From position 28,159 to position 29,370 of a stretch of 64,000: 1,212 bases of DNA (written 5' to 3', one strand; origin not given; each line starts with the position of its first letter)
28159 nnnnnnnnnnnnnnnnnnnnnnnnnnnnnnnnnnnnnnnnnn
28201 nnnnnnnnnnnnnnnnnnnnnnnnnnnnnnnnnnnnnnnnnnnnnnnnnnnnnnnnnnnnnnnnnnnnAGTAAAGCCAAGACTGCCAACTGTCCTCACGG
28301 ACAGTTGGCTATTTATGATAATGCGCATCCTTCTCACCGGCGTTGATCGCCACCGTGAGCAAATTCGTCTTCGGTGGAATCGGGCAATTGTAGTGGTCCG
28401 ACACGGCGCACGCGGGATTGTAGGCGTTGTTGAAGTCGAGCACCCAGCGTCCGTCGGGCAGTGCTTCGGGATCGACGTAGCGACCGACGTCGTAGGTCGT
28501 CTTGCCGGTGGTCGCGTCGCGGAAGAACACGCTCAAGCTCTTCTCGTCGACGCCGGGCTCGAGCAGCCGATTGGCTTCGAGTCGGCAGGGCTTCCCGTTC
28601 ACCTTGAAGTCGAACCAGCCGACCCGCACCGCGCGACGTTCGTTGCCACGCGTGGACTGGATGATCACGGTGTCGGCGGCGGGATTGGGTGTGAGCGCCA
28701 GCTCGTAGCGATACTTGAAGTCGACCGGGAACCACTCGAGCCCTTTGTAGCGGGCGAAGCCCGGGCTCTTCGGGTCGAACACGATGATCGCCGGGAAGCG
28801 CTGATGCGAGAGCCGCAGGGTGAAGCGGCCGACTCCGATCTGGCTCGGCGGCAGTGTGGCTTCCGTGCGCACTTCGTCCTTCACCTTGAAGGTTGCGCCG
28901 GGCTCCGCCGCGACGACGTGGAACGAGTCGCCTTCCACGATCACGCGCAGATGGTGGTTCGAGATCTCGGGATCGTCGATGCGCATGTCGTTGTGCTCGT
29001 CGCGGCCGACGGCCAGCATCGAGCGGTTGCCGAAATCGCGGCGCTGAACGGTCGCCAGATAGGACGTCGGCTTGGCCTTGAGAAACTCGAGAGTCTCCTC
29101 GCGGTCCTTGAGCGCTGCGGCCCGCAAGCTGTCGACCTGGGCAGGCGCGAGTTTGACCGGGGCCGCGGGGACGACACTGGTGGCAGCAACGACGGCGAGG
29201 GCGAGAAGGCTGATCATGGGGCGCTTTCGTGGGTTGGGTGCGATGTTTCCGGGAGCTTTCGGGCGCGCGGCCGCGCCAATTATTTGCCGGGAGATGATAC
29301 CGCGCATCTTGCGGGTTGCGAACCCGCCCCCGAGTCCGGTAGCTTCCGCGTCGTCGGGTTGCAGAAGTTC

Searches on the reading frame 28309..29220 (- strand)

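Call 96: search_protein_families(library=pfam, proteins=[window:28309-29220:-], max_evalue=0.001)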
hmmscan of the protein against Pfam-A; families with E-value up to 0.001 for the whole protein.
window:28309-29220:- (303 aa): 3 families
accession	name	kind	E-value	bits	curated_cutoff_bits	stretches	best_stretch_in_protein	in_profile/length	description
PF07920.16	DUF1684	-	1e-39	136.5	25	1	157-297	2-139/139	Protein of unknown function (DUF1684)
PF16697.10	Yop-YscD_cpl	-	5.7e-06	27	33.2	1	68-140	18-93/94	Inner membrane component of T3SS, cytoplasmic domain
PF00498.31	FHA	-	3.7e-05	24.5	20.7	1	71-103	3-36/67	FHA domain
